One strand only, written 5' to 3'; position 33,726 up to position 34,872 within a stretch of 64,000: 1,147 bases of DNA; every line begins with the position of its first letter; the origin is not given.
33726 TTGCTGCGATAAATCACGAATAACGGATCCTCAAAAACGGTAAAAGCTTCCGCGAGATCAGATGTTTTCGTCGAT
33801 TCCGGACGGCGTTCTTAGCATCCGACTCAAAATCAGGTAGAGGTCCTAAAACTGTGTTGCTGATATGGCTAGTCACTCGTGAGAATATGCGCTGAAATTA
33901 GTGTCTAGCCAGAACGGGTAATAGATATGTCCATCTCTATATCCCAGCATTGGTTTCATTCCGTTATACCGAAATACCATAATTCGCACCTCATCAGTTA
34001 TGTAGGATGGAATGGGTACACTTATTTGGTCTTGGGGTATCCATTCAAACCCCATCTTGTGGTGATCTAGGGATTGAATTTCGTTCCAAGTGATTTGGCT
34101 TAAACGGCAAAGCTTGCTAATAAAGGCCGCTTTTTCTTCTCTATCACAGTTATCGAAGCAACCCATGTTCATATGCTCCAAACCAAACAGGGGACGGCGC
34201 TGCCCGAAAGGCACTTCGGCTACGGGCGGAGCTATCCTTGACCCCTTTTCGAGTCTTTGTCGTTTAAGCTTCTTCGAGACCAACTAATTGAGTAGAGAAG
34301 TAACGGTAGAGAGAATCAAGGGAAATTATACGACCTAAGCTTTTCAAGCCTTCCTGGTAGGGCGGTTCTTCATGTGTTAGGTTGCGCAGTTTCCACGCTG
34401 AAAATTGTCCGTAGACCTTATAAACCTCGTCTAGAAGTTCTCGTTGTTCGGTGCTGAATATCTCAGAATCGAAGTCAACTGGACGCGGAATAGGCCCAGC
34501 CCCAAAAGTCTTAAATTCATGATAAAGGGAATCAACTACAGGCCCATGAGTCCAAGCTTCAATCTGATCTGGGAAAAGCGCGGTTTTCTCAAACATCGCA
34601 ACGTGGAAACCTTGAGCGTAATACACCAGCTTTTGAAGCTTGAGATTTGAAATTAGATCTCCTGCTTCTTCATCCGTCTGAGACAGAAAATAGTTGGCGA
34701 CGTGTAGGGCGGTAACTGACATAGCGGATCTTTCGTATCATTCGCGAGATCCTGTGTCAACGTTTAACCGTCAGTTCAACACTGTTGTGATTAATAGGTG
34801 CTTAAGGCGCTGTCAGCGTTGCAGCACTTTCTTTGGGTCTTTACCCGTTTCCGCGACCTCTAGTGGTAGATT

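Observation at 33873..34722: Panacea-domain (DUF4065) antitoxin-like gene overlapping a small uncharacterised ORF: candidate new toxin paired with a Panacea-domain antitoxin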

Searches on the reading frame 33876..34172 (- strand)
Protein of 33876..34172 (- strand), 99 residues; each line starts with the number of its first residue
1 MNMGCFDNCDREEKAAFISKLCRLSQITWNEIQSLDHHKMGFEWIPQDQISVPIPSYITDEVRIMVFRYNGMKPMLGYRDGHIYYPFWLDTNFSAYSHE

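Call 14: search_solved_structures(query=A2, max_evalue=10, show_alignments=3)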
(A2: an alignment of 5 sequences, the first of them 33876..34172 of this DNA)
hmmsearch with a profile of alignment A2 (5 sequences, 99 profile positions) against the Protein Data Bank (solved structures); distinct sequences matched with E-value up to 10: 1.
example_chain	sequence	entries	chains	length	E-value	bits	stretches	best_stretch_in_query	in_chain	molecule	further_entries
9bh5_CS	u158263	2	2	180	0.046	16.9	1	5-68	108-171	Large ribosomal subunit protein eL20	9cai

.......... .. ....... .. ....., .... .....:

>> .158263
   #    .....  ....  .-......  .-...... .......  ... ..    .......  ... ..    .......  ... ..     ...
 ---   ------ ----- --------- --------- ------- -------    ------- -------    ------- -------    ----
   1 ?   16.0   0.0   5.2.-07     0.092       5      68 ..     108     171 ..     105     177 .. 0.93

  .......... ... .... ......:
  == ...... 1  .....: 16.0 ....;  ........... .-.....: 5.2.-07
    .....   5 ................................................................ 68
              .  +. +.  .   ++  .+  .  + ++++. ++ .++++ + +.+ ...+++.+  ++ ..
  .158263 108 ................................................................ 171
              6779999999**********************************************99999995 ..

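Call 15: search_protein_families(library=phrogs, proteins=[window:33876-34172:-], max_evalue=1)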
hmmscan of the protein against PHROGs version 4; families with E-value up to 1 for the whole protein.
window:33876-34172:- (99 aa): 1 family
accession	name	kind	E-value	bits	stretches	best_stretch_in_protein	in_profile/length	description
phrog_8366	-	unknown function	2.1e-30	106.6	1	4-98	46-140/140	-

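Call 16: search_dna_similar(query=window:33876-34172:-, collection=phages, mode=protein, max_evalue=0.001, max_rows=30)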
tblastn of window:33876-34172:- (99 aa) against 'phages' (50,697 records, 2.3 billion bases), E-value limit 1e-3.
Records with a match: 12; places in all: 12; records where one place covers at least 80% of the query: 12.
Best place of each record, by identity: <60% 12.
By first word of the organism name: Pseudomonas 7; Escherichia 3; Salmonella 2.
By host as written in the record: Pseudomonas aeruginosa 7; Salmonella serovar Haardt 2; Escherichia coli APEC DE205B 1; Escherichia coli 1; Escherichia coli K88 cvcc83902 1.
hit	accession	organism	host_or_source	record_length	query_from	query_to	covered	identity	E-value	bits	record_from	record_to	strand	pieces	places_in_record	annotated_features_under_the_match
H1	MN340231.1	Escherichia phage phiv205-1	Escherichia coli APEC DE205B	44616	5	98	95%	44.2%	3e-22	95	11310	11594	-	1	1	hypothetical protein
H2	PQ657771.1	Escherichia phage EC.P3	Escherichia coli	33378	5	98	95%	43.6%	5e-23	97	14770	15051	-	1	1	hypothetical protein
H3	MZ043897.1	Escherichia phage E212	Escherichia coli K88 cvcc83902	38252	5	98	95%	43.6%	5e-23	97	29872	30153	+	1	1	hypothetical protein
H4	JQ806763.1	Salmonella phage vB_SemP_Emek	Salmonella serovar Haardt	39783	5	98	95%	43.2%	1e-21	93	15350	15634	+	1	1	hypothetical protein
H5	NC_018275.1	Salmonella phage vB_SemP_Emek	Salmonella serovar Haardt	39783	5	98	95%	43.2%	1e-21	93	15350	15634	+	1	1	hypothetical protein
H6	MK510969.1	Pseudomonas phage vB_Pae_CF60a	Pseudomonas aeruginosa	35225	5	98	95%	37.2%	1e-20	90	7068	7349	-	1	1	hypothetical protein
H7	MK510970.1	Pseudomonas phage vB_Pae_CF67a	Pseudomonas aeruginosa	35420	5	98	95%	37.2%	1e-20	90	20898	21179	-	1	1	hypothetical protein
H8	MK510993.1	Pseudomonas phage vB_Pae_BR201a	Pseudomonas aeruginosa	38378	5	98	95%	37.2%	1e-20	90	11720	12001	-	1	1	hypothetical protein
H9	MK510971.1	Pseudomonas phage vB_Pae_CF79a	Pseudomonas aeruginosa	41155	5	98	95%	37.2%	1e-20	90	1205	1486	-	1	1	hypothetical protein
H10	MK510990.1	Pseudomonas phage vB_Pae_BR133a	Pseudomonas aeruginosa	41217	5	98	95%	37.2%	1e-20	90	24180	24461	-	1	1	hypothetical protein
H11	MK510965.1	Pseudomonas phage vB_Pae_CF34a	Pseudomonas aeruginosa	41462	5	98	95%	37.2%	1e-20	90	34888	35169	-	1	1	hypothetical protein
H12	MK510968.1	Pseudomonas phage vB_Pae_CF55b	Pseudomonas aeruginosa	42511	5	98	95%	37.2%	1e-20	90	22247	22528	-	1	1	hypothetical protein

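Call 17: search_dna_similar(query=window:33876-34172:-, collection=plasmids, mode=protein, max_evalue=0.001, max_rows=30)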
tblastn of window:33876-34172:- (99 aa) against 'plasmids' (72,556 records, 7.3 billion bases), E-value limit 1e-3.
Records with a match: 4; places in all: 4; records where one place covers at least 80% of the query: 4.
Best place of each record, by identity: <60% 4.
By first word of the organism name: Escherichia 1; Legionella 1; Pseudomonas 1; Ligilactobacillus 1.
By predicted mobility (MOB-suite, as given by PLSDB): non-mobilizable 3; mobilizable 1.
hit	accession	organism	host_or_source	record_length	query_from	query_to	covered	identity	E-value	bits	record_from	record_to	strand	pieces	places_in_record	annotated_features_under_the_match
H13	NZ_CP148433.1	Escherichia coli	Chicken,single cell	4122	5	98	95%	43.2%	2e-20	91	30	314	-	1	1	hypothetical protein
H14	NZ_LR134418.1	Legionella adelaidensis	environmental,Cooling tower water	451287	5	98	95%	39.4%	1e-19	89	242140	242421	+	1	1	hypothetical protein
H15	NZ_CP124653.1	Pseudomonas aeruginosa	Homo sapiens,Wound/Abscess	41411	5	98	95%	37.2%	5e-20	90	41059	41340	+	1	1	none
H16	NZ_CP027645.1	Ligilactobacillus salivarius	hen,single cell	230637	9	98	91%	26.8%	7e-5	47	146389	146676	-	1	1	hypothetical protein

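Call 18: get_annotated_region(hit=H1, flank=3000)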
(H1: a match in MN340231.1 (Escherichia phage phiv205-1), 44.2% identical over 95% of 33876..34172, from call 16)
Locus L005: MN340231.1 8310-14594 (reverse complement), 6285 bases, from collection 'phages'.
description: Escherichia phage phiv205-1, complete genome.
organism: Escherichia phage phiv205-1 (NCBI taxid 2663260)
taxonomy: Viruses; Duplodnaviria; Heunggongvirae; Uroviricota; Caudoviricetes; Lederbergvirus
host: Escherichia coli APEC DE205B; source: -; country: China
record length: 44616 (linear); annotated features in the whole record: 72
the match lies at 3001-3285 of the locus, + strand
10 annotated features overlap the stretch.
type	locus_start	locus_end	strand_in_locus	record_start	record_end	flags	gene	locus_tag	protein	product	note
CDS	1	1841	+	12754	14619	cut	-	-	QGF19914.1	hypothetical protein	PHAGE_Entero_UAB_Phi20_NC_031019: hypothetical protein; PP_00016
CDS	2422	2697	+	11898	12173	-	-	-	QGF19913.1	hypothetical protein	PHAGE_Salmon_vB_SemP_Emek_NC_018275: hypothetical protein; PP_00015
CDS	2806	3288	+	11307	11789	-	-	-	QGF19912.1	hypothetical protein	PHAGE_Salmon_vB_SemP_Emek_NC_018275: hypothetical protein; PP_00014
CDS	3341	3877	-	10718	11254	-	-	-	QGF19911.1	head maturation protease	PHAGE_Strept_phi3396_NC_009018: head maturation protease; PP_00013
CDS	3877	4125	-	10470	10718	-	-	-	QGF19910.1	hypothetical protein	PHAGE_Entero_UAB_Phi20_NC_031019: hypothetical protein; PP_00012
CDS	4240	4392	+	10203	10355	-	-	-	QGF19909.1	Arc protein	PHAGE_Salmon_vB_SemP_Emek_NC_018275: Arc; PP_00011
CDS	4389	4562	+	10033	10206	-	-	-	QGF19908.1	hypothetical protein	-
CDS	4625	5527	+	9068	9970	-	-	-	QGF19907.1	hypothetical protein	PHAGE_Salmon_103203_sal5_NC_031946: hypothetical protein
CDS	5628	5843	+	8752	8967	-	-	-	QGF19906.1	bifunctional tail protein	PHAGE_Entero_Sf101_NC_027398: bifunctional tail protein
CDS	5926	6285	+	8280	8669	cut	-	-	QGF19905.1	hypothetical protein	PHAGE_Pseudo_MD8_NC_031091: hypothetical protein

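Call 19: get_annotated_region(hit=H6, flank=3000)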
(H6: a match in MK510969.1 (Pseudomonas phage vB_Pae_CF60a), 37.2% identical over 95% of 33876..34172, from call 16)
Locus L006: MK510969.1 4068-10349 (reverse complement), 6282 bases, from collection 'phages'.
description: Pseudomonas phage vB_Pae_CF60a, partial genome.
organism: Pseudomonas phage vB_Pae_CF60a (NCBI taxid 2563581)
taxonomy: Viruses; Duplodnaviria; Heunggongvirae; Uroviricota; Caudoviricetes
host: Pseudomonas aeruginosa; source: lung of cystic fibrosis patients; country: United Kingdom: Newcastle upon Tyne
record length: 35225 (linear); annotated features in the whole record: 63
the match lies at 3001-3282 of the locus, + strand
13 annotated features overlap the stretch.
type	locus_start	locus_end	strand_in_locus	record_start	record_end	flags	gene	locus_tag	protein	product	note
CDS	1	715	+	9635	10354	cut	-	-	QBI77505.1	hypothetical protein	-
CDS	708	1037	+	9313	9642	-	-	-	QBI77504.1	hypothetical protein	-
CDS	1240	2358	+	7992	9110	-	-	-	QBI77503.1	putative transposase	-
CDS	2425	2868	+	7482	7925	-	-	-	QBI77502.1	hypothetical protein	prophage ps3 protein 01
CDS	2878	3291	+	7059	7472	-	-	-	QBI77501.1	hypothetical protein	-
CDS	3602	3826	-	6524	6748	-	-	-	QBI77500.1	hypothetical protein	-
CDS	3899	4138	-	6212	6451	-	-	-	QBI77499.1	hypothetical protein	-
CDS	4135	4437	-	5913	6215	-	-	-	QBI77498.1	hypothetical protein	FIG00958463: hypothetical protein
CDS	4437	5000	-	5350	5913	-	-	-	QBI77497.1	hypothetical protein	-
CDS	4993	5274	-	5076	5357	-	-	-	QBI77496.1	hypothetical protein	FIG00956286: hypothetical protein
CDS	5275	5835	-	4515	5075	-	-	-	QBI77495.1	hypothetical protein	FIG00965686: hypothetical protein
CDS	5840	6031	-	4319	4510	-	-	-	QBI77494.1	hypothetical protein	-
CDS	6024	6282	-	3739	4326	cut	-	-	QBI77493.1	hypothetical protein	FIG00967075: hypothetical protein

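Call 20: get_annotated_region(hit=H14, flank=3000)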
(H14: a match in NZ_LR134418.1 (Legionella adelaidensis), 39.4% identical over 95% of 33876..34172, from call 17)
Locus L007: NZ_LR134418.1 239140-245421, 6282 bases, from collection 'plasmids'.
description: Legionella adelaidensis strain NCTC12735 plasmid 9, complete sequence
organism: Legionella adelaidensis (NCBI taxid 45056)
taxonomy: Bacteria; Pseudomonadota; Gammaproteobacteria; Legionellales; Legionellaceae; Legionella; Legionella adelaidensis
host: -; source: environmental,Cooling tower water; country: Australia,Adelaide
typing (MOB-suite, as given by PLSDB): non-mobilizable
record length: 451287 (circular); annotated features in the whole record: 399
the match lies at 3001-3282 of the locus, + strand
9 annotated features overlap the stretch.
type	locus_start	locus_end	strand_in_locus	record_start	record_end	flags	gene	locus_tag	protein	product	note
CDS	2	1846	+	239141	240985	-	-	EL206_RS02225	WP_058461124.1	toprim domain-containing protein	-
CDS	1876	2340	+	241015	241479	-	-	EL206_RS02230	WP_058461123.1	hypothetical protein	-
CDS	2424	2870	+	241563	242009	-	-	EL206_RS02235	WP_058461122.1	type II toxin-antitoxin system antitoxin SocA domain-containing protein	-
CDS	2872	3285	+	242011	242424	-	-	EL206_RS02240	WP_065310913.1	hypothetical protein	-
CDS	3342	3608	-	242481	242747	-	-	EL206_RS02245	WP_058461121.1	helix-turn-helix transcriptional regulator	-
CDS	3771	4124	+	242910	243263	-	-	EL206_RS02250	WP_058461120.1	hypothetical protein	-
CDS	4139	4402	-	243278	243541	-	-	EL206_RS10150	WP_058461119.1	HGGxSTG domain-containing protein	-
CDS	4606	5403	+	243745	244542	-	-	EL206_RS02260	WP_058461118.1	hypothetical protein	-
CDS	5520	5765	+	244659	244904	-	-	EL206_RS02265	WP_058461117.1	hypothetical protein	-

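Call 22: search_protein_families(library=pfam, proteins=[L005:2422-2694:+, L006:2425-2865:+, L007:2424-2867:+, L005:2806-3285:+, L007:2872-3282:+, L006:2878-3288:+], max_evalue=1)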
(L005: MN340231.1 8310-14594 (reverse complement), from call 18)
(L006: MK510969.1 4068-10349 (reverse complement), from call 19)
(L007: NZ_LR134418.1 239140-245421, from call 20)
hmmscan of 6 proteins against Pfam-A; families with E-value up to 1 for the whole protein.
L005:2422-2694:+ (91 aa): 1 family
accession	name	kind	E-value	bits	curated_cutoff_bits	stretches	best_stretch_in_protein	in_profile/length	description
PF13274.11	SocA_Panacea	-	4.4e-14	53.8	25.7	1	28-81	1-54/113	Antitoxin SocA-like, Panacea domain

L006:2425-2865:+ (147 aa): 1 family
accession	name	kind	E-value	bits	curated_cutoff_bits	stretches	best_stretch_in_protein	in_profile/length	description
PF13274.11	SocA_Panacea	-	5e-25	89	25.7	1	28-120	1-112/113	Antitoxin SocA-like, Panacea domain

L007:2424-2867:+ (148 aa): 3 families
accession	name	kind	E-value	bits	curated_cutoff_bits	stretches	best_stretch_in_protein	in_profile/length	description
PF13274.11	SocA_Panacea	-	2.6e-22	80.3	25.7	1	30-122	1-112/113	Antitoxin SocA-like, Panacea domain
PF04388.17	Hamartin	-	0.1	11.8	25.9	1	95-117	143-165/727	Hamartin protein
PF13974.11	YebO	-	0.2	12.4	27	0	86-136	20-69/80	YebO-like protein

L005:2806-3285:+ (160 aa): 0 families

L007:2872-3282:+ (137 aa): 1 family
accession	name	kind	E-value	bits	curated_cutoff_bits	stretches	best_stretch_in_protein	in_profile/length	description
PF21030.3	WDR93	-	0.15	11.8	27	1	6-75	161-228/321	WD repeat-containing protein 93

L006:2878-3288:+ (137 aa): 1 family
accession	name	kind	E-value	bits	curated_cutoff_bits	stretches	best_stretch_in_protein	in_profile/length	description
PF20607.3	DUF6800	-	0.21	12.2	25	0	45-62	25-42/43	Family of unknown function (DUF6800)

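Call 26: search_protein_representatives(alignment_id=A2)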
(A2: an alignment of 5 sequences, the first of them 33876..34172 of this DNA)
Query: 5 sequences, 99 profile positions. Proteins with E-value up to 0.001 (for the whole library): 830; up to 1e-10: 375; up to 1e-30: 1. The best 150 are listed.
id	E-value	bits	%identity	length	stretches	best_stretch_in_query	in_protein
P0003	1.3e-56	204.8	-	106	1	1-99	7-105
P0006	6.2e-30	119.2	-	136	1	4-99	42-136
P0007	2.3e-28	114.2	-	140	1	6-98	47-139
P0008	3.6e-27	110.4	-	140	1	5-99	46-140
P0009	4.4e-27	110.1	-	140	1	6-98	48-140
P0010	6.3e-27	109.6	-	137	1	7-98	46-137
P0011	3.2e-24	100.9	-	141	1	7-98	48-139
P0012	6.9e-24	99.8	-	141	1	7-98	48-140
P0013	1.2e-23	99.0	-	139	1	5-98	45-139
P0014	1.6e-23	98.6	-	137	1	5-98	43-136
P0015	1.7e-23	98.6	-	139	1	5-99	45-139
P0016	1.8e-23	98.5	-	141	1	5-98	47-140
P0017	2.3e-23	98.2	-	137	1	5-98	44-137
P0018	2.5e-23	98.0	-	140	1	6-98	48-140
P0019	2.5e-23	98.0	-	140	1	5-98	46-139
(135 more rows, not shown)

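Call 39: get_annotated_region(hit=H5, flank=1500)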
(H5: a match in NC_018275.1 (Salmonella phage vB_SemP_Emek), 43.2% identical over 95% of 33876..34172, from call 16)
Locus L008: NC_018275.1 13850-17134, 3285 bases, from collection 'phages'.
description: Salmonella phage vB_SemP_Emek, complete genome.
organism: Salmonella phage vB_SemP_Emek (NCBI taxid 1168548)
taxonomy: Viruses; Duplodnaviria; Heunggongvirae; Uroviricota; Caudoviricetes; Lederbergvirus
host: Salmonella serovar Haardt; source: sewage; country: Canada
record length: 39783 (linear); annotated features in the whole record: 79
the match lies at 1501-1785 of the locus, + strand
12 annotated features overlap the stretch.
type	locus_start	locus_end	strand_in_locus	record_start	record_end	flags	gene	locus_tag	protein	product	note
CDS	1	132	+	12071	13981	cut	-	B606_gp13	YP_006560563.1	DNA transfer protein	similar to N-terminus of YP_516199.1 phage DNA transfer protein [Sodalis phage phiSG1] and C-terminus of YP_063718.1 ...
CDS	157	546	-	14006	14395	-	-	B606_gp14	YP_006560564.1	hypothetical protein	similar to NP_958214.1 gene 38 protein [Enterobacteria phage Sf6]; orf129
CDS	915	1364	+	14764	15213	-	-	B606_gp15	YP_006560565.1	DUF4065 domain-containing protein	orf149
CDS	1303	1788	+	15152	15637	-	-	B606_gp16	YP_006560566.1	hypothetical protein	orf161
regulatory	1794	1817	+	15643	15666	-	-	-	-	terminator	rho-independent terminator; discovered using MFOLD 3.2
CDS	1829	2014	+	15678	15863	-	-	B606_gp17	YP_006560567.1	hypothetical protein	orf61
CDS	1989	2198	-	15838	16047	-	-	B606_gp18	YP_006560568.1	hypothetical protein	orf69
CDS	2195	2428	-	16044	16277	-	-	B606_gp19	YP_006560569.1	hypothetical protein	orf77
CDS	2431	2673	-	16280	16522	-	mnt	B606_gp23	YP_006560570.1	partition protein ATPase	similar to N-terminus of NP_059641.1 Mnt [Enterobacteria phage P22]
CDS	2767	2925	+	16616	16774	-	arc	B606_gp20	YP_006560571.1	Arc-like repressor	similar to NP_059642.1 Arc [Enterobacteria phage P22]; motifs: pfam03869; transcriptional repressor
CDS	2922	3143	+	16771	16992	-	-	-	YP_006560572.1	hypothetical protein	orf73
CDS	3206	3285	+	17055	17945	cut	ant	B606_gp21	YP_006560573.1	KilA-N domain-containing protein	similar to C-terminus of NP_059643.1 Ant [Enterobacteria phage P22] (Defective?); motifs: COG3561, phage anti-repressor ...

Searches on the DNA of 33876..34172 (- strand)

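Call 71: search_dna_similar(query=L008:915-1788:+, collection=ecoli_genomes, mode=near, max_rows=8)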
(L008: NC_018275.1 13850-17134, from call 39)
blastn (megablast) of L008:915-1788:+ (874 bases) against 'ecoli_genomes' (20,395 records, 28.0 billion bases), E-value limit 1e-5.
Records with a match: 48; places in all: 51; records where one place covers at least 80% of the query: 48.
Genomes with a match: 48 of 5426; with a place that covers at least 80% of the query: 48. Places per genome that has any: lowest 1, median 1, highest 2. On chromosomes: 50 places; on plasmids: 1.
Best place of each record, by identity: >=99% 44; 95-99% 4.
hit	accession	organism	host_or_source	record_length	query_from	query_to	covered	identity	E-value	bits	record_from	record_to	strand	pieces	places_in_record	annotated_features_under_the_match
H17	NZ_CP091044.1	Escherichia coli strain STEC346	pork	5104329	1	874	100%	100.0%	0e+0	1615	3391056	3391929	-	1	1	Panacea domain-containing protein | hypothetical protein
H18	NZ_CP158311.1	Escherichia coli strain CS5L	Chicken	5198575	1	874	100%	100.0%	0e+0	1615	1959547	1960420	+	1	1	Panacea domain-containing protein | hypothetical protein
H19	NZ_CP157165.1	Escherichia coli strain UTAK-1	Bos taurus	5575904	1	874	100%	100.0%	0e+0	1615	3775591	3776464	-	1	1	Panacea domain-containing protein | hypothetical protein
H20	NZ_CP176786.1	Escherichia coli strain XJ23PTE1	floor swab at a pig slaughterhouse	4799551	1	874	100%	100.0%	0e+0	1615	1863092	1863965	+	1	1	Panacea domain-containing protein | hypothetical protein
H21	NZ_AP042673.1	Escherichia coli strain OkiPb01711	bovine feces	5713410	1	874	100%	100.0%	0e+0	1615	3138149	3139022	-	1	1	Panacea domain-containing protein | hypothetical protein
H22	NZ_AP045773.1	Escherichia coli strain 23CRST013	Homo sapiens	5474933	1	874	100%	100.0%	0e+0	1615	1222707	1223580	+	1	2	Panacea domain-containing protein | hypothetical protein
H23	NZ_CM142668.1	Escherichia coli strain UID2309220007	Homo sapiens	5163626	1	874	100%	99.9%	0e+0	1609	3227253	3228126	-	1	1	Panacea domain-containing protein | hypothetical protein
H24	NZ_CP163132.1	Escherichia coli strain W4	Homo sapiens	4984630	1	874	100%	99.5%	0e+0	1592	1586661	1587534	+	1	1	Panacea domain-containing protein | hypothetical protein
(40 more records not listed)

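Call 72: get_annotated_region(hit=H17, flank=1500)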
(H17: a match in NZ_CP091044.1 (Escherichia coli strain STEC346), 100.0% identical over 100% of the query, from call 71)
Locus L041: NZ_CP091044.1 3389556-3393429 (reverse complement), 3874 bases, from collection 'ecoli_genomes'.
description: Escherichia coli strain STEC346 chromosome, complete genome
organism: Escherichia coli strain STEC346 (NCBI taxid 562)
replicon: chromosome; assembly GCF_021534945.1
host: -; source: pork; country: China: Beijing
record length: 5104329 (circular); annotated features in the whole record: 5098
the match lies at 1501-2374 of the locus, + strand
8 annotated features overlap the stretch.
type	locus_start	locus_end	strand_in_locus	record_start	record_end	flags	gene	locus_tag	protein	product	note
CDS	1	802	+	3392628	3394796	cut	-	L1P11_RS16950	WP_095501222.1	DNA transfer protein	-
CDS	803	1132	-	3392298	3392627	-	-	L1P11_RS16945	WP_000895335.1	hypothetical protein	-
CDS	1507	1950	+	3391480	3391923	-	-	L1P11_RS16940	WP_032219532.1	Panacea domain-containing protein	-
CDS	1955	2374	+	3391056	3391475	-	-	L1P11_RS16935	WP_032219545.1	hypothetical protein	-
CDS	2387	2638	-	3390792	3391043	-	-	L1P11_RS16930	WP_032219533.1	Arc family DNA-binding protein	-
CDS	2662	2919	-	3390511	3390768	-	-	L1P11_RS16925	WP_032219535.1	Arc family DNA-binding protein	-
CDS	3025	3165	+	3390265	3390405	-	-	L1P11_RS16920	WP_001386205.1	Arc family DNA-binding protein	-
CDS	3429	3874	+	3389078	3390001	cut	-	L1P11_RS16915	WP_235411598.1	phage antirepressor N-terminal domain-containing protein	-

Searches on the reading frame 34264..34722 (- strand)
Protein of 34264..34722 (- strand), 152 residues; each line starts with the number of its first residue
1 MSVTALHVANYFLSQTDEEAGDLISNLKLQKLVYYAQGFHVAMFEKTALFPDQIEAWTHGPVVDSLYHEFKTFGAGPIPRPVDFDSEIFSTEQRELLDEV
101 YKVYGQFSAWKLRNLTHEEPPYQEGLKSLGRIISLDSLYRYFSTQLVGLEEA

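Call 3: search_protein_families(library=pfam, proteins=[window:34264-34722:-], max_evalue=1)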
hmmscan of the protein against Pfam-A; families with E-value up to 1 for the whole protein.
window:34264-34722:- (152 aa): 2 families
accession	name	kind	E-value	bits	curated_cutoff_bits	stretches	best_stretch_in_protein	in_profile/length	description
PF13274.11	SocA_Panacea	-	3e-19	70.4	25.7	1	29-122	1-112/113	Antitoxin SocA-like, Panacea domain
PF02270.21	TFIIF_beta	-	0.17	12.5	23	1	92-117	4-29/65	TFIIF, beta subunit HTH domain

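Call 5: search_protein_families(library=ncbifam, proteins=[window:34264-34722:-], max_evalue=1)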
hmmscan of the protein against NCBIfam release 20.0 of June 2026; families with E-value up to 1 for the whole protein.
window:34264-34722:- (152 aa): 1 family
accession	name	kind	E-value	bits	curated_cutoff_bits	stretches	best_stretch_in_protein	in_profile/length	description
NF047745.1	SocA_antitoxin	equivalog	9.5e-18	64.5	190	1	6-96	4-91/176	type VI toxin-antitoxin system SocA family antitoxin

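Call 6: search_protein_families(library=padloc, proteins=[window:34264-34722:-], max_evalue=1)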
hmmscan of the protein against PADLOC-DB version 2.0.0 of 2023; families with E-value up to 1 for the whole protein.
window:34264-34722:- (152 aa): 0 families

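Call 15: search_protein_families(library=phrogs, proteins=[window:34264-34722:-], max_evalue=1)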
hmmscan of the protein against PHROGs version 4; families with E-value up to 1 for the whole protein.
window:34264-34722:- (152 aa): 3 families
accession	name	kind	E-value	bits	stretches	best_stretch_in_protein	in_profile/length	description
phrog_1281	-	unknown function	2.1e-47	162.3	1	2-146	7-154/195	-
phrog_10390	-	unknown function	2.1e-31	110.5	1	3-144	149-293/299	-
phrog_17206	-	unknown function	0.44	11.3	1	87-124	30-66/128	-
